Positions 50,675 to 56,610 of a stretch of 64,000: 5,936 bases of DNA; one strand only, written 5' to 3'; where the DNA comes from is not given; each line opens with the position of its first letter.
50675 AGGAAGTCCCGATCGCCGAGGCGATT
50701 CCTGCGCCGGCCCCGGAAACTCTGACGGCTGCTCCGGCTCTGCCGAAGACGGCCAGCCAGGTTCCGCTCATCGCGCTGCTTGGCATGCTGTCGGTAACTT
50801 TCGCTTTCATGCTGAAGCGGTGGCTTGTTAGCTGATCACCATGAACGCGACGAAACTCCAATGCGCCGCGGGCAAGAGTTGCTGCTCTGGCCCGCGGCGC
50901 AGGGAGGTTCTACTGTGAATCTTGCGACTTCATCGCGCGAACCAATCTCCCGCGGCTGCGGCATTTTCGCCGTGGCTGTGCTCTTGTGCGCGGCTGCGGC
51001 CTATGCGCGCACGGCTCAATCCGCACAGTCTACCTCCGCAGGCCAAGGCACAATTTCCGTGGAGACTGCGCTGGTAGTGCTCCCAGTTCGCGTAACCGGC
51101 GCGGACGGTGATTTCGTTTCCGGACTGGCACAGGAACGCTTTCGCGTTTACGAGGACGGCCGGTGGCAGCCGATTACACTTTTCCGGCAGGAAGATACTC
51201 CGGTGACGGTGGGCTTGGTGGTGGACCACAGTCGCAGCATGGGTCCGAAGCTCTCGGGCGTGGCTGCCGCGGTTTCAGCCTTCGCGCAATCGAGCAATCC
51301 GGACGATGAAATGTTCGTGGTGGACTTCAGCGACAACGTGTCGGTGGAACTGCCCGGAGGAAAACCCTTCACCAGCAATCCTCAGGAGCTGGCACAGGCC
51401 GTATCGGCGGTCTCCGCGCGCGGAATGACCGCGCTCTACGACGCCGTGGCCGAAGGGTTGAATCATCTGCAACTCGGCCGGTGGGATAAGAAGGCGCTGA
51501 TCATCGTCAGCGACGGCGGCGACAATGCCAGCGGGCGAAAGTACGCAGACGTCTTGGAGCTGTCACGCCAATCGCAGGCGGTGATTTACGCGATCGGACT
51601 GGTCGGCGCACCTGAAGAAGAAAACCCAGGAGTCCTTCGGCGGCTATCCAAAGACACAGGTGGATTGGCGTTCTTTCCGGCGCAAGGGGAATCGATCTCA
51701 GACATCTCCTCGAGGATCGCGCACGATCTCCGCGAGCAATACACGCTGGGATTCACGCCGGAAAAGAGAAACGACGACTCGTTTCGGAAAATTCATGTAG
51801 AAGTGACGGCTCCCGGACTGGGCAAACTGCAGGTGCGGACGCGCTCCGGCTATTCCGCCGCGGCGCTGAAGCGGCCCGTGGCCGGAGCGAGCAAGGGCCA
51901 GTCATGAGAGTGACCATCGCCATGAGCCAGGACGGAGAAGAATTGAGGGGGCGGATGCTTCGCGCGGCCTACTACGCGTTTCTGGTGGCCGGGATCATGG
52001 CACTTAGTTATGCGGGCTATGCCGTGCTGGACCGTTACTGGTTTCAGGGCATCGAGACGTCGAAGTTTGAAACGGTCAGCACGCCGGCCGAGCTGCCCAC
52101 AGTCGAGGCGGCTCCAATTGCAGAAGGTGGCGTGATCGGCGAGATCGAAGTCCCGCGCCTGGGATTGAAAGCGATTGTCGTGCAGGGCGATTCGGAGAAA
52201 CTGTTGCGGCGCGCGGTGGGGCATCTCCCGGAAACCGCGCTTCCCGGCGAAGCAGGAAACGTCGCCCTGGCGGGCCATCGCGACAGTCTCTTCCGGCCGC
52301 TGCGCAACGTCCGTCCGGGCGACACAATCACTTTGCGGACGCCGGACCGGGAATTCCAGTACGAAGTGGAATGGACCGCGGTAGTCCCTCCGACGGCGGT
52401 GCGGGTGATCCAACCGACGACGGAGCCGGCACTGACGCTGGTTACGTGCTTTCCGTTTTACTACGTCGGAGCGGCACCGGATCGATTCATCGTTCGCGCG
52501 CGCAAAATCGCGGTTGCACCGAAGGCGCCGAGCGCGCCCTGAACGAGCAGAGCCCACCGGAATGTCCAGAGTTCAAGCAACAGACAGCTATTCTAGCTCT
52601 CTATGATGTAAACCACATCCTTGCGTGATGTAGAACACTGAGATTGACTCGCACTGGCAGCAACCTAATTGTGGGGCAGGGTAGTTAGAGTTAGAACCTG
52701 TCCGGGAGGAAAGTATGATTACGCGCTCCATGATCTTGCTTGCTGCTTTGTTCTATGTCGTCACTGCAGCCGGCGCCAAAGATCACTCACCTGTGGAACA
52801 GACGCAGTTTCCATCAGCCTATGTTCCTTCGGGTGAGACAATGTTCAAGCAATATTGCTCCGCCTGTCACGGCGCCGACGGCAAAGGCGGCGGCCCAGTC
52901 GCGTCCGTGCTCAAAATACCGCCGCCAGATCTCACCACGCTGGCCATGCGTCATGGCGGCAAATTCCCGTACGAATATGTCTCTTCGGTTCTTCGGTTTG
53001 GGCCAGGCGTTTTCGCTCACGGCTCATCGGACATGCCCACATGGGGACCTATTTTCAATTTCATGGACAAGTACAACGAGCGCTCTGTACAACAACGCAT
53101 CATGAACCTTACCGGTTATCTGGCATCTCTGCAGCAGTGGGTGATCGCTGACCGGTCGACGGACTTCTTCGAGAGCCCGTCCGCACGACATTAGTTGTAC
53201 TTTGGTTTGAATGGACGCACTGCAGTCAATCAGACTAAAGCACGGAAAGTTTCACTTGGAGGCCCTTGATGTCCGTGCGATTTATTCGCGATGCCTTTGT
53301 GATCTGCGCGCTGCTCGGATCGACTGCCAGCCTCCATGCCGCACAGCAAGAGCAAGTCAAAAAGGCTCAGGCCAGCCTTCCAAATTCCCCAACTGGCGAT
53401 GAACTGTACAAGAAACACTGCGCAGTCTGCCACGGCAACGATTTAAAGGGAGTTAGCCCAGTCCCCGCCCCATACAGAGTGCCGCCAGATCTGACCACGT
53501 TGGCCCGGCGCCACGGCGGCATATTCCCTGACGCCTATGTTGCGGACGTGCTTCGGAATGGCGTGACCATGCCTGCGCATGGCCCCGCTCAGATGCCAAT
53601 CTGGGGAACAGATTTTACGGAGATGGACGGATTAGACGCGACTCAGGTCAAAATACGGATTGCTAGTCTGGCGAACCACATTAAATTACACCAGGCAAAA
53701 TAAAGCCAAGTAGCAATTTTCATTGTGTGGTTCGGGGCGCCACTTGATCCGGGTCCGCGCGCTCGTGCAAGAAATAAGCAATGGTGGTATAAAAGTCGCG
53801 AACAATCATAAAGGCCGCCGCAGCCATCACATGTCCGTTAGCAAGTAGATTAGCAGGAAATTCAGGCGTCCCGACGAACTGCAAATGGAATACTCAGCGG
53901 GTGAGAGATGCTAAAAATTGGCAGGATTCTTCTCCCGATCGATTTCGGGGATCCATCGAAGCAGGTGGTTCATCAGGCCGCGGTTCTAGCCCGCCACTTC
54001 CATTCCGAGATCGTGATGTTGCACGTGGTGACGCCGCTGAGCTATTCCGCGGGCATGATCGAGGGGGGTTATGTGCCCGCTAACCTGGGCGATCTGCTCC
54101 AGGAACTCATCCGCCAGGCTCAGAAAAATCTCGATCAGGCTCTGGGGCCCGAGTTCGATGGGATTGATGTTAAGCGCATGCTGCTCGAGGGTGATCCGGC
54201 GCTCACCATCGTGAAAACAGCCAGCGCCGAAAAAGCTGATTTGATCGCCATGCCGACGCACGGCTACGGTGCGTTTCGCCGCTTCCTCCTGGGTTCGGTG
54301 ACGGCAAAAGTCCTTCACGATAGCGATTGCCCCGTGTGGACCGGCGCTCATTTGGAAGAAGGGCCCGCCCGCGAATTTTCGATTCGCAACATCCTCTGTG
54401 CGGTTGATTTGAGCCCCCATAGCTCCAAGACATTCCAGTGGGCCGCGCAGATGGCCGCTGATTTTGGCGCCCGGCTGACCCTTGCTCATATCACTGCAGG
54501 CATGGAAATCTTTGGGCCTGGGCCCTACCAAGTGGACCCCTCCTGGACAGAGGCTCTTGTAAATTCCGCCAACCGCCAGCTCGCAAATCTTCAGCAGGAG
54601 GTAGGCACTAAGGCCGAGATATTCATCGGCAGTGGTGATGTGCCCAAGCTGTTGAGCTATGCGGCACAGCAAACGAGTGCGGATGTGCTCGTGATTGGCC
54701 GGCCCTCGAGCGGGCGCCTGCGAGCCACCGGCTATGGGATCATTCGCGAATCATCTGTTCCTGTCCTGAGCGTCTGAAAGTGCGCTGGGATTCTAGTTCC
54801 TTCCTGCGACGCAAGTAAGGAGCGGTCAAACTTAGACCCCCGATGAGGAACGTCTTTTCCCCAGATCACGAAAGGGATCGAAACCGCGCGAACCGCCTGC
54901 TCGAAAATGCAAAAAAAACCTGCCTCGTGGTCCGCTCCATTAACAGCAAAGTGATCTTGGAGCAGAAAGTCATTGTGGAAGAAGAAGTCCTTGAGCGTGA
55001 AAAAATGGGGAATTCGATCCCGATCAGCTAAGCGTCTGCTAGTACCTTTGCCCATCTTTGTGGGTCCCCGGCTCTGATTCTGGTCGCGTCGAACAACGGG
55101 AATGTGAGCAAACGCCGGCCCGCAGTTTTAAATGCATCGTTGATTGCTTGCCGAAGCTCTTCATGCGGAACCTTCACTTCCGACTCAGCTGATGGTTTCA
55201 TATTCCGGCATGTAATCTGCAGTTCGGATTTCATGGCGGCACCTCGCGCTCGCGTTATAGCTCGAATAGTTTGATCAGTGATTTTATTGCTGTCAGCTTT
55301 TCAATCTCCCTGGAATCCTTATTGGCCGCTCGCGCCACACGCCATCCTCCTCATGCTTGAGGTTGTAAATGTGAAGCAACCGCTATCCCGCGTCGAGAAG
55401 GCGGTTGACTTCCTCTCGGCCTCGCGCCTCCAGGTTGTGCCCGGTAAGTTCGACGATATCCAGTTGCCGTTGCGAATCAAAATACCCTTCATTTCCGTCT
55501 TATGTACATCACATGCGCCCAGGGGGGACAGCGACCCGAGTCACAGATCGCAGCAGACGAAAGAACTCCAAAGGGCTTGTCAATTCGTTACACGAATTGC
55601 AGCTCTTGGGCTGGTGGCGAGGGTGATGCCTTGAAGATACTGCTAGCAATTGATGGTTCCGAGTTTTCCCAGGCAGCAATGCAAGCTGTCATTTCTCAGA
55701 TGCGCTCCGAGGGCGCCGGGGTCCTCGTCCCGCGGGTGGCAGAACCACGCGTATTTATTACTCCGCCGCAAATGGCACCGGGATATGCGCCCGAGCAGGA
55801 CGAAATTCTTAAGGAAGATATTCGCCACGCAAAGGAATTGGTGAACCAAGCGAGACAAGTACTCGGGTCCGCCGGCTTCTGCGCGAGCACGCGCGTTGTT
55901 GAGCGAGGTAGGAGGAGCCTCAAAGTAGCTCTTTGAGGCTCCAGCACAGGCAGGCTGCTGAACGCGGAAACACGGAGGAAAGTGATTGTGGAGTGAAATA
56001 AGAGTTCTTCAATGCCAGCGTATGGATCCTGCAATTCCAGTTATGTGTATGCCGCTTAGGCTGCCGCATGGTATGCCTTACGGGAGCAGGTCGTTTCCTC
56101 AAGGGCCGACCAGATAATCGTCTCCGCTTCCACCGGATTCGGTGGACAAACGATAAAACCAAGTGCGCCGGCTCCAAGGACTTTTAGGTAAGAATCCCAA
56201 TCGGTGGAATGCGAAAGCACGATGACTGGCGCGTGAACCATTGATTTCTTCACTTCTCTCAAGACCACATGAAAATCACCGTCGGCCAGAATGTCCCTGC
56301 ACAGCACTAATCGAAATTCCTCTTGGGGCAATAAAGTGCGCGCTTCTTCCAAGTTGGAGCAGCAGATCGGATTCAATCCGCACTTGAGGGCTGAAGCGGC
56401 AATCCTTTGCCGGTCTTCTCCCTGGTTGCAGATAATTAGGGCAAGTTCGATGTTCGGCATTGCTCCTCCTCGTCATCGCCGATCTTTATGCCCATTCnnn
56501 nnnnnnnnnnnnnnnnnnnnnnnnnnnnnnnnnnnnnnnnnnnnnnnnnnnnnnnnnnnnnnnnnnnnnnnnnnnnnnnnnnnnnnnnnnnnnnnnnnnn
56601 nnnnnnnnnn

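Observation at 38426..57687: Island-wide set of GTGA-N6-TCAC palindromes matching the island's own CRP-type regulator (candidate self-contained regulon)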

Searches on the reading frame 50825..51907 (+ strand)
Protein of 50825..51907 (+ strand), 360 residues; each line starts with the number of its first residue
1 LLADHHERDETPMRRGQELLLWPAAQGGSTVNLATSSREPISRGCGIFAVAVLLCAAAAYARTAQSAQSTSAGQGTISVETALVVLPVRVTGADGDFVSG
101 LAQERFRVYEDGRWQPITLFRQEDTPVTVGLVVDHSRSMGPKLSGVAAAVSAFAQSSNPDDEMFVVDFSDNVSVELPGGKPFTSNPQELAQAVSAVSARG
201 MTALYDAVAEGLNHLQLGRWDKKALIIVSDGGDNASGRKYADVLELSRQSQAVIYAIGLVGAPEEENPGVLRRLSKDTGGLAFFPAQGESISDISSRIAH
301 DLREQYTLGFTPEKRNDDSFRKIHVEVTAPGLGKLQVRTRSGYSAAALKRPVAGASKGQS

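Call 7: search_protein_families(library=pfam, proteins=[window:50825-51907:+], max_evalue=0.001)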
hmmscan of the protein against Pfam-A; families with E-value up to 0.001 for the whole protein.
window:50825-51907:+ (360 aa): 3 families
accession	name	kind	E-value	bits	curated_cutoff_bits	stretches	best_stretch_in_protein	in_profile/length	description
PF00092.34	VWA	-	3.2e-12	47.4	23.8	1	131-295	4-172/174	von Willebrand factor type A domain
PF13519.12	VWA_2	-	6.1e-12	46.6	27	1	131-231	3-106/107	von Willebrand factor type A domain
PF13768.12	VWA_3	-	5.6e-05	23.7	27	1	131-282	5-153/155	von Willebrand factor type A domain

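Call 74: search_protein_families(library=ncbifam, proteins=[window:50825-51907:+], max_evalue=0.001)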
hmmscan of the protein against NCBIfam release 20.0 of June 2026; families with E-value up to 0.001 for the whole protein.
window:50825-51907:+ (360 aa): 1 family
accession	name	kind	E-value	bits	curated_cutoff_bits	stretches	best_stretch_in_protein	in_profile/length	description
TIGR03436.1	acidobact_VWFA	subfamily_domain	1.4e-54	185.8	81.25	1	76-345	2-323/324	VWA domain-containing protein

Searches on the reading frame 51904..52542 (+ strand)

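Call 7: search_protein_families(library=pfam, proteins=[window:51904-52542:+], max_evalue=0.001)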
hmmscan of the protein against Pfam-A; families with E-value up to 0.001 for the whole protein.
window:51904-52542:+ (212 aa): 1 family
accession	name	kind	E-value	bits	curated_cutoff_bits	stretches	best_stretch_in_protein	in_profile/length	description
PF04203.18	Sortase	-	2.2e-32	111.9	26.6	1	81-201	1-124/125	Sortase domain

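Call 74: search_protein_families(library=ncbifam, proteins=[window:51904-52542:+], max_evalue=0.001)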
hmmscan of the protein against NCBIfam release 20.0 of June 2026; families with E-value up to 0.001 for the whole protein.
window:51904-52542:+ (212 aa): 7 families
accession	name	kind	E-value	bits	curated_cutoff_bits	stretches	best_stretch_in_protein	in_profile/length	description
NF058671.1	sortase_SrtD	exception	1.5e-40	138.9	140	1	25-200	4-186/187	class D sortase, LPxTATN-specific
NF033746.1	class_D_sortase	subfamily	4.5e-37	126.9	165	1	73-202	5-134/135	class D sortase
NF033747.1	class_E_sortase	subfamily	1.2e-25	90.6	160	1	56-202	49-206/211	class E sortase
TIGR03784.1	marine_sortase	equivalog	1.6e-23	83.2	158.25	1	73-199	46-174/174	class GN sortase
TIGR01076.1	sortase_fam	subfamily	5.8e-20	71.5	39.35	1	79-206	1-132/136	sortase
NF033745.1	class_C_sortase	subfamily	1.6e-19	70.5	160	1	72-200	88-219/220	class C sortase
NF033748.1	class_F_sortase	subfamily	1.8e-06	27.6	166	1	104-183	46-134/155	class F sortase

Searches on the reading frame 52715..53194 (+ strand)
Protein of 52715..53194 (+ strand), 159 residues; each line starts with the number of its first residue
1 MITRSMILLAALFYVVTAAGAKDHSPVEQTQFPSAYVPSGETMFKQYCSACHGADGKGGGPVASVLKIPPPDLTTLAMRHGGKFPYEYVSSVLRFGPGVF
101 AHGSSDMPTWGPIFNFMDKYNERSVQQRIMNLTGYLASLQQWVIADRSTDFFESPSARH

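Call 7: search_protein_families(library=pfam, proteins=[window:52715-53194:+], max_evalue=0.001)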
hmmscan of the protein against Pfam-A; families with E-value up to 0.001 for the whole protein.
window:52715-53194:+ (159 aa): 2 families
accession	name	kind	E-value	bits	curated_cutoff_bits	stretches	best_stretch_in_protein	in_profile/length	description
PF13442.11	Cytochrome_CBB3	-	2.8e-07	31.2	27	1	38-118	4-58/68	Cytochrome C oxidase, cbb3-type, subunit III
PF00034.26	Cytochrom_C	-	2.5e-06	29.2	21.3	1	40-118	4-72/90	Cytochrome c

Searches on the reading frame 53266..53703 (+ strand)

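Call 7: search_protein_families(library=pfam, proteins=[window:53266-53703:+], max_evalue=0.001)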
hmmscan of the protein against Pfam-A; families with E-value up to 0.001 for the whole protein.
window:53266-53703:+ (145 aa): 2 families
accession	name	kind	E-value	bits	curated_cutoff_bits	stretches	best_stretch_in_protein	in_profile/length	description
PF13442.11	Cytochrome_CBB3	-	4.9e-08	33.6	27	1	43-110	5-56/68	Cytochrome C oxidase, cbb3-type, subunit III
PF00034.26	Cytochrom_C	-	8.5e-08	33.9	21.3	1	44-128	4-79/90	Cytochrome c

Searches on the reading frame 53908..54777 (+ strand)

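Call 7: search_protein_families(library=pfam, proteins=[window:53908-54777:+], max_evalue=0.001)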
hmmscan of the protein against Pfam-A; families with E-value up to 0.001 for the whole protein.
window:53908-54777:+ (289 aa): 1 family
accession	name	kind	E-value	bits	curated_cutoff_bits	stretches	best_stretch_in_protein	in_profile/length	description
PF00582.32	Usp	-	5.6e-48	163.5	24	2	5-144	3-138/141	Universal stress protein family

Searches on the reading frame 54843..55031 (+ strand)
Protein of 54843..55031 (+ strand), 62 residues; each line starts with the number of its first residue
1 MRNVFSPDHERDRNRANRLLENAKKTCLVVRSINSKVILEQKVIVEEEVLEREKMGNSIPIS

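Call 65: search_protein_families(library=pfam, proteins=[window:54843-55031:+], max_evalue=1)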
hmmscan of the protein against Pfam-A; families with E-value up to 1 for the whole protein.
window:54843-55031:+ (62 aa): 1 family
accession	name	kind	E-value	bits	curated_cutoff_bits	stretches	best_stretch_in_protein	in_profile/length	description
PF02566.24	OsmC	-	0.034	15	27.5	1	11-38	68-96/100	OsmC-like protein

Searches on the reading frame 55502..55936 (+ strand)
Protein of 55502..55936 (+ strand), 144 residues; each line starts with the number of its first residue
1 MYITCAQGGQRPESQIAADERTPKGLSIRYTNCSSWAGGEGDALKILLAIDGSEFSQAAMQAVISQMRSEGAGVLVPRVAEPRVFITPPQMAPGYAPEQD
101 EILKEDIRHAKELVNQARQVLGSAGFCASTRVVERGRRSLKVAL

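Call 7: search_protein_families(library=pfam, proteins=[window:55502-55936:+], max_evalue=0.001)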
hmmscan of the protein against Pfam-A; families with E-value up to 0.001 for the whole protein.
window:55502-55936:+ (144 aa): 1 family
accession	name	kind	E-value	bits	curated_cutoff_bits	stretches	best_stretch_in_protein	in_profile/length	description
PF00582.32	Usp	-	0.00027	21.9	24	1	45-117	4-71/141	Universal stress protein family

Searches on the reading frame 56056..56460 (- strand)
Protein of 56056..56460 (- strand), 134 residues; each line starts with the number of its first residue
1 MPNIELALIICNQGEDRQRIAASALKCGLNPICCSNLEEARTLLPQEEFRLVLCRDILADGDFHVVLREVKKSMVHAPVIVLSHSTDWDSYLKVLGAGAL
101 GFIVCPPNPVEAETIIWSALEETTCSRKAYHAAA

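Call 8: search_protein_families(library=pfam, proteins=[window:56056-56460:-], max_evalue=0.001)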
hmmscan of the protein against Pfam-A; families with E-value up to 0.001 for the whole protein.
window:56056-56460:- (134 aa): 1 family
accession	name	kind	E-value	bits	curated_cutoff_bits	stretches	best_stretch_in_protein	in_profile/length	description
PF00072.30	Response_reg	-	0.00052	20.6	30.2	1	34-109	28-103/111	Response regulator receiver domain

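Call 74: search_protein_families(library=ncbifam, proteins=[window:56056-56460:-], max_evalue=0.001)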
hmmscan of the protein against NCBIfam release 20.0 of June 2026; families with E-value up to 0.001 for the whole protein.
window:56056-56460:- (134 aa): 3 families
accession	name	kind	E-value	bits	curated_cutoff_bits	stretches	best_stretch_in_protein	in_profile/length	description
NF047654.1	DiguCycDgcRLepto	equivalog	9.9e-06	24.7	500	1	16-121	14-121/295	diguanylate cyclase DgcR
NF045991.1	RespRegCtrARhodob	equivalog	3e-05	23.9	350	1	19-107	15-103/224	response regulator transcription factor CtrA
NF007928.2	PRK10643.1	equivalog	0.00019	21.1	330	1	26-106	22-102/216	two-component system response regulator PmrA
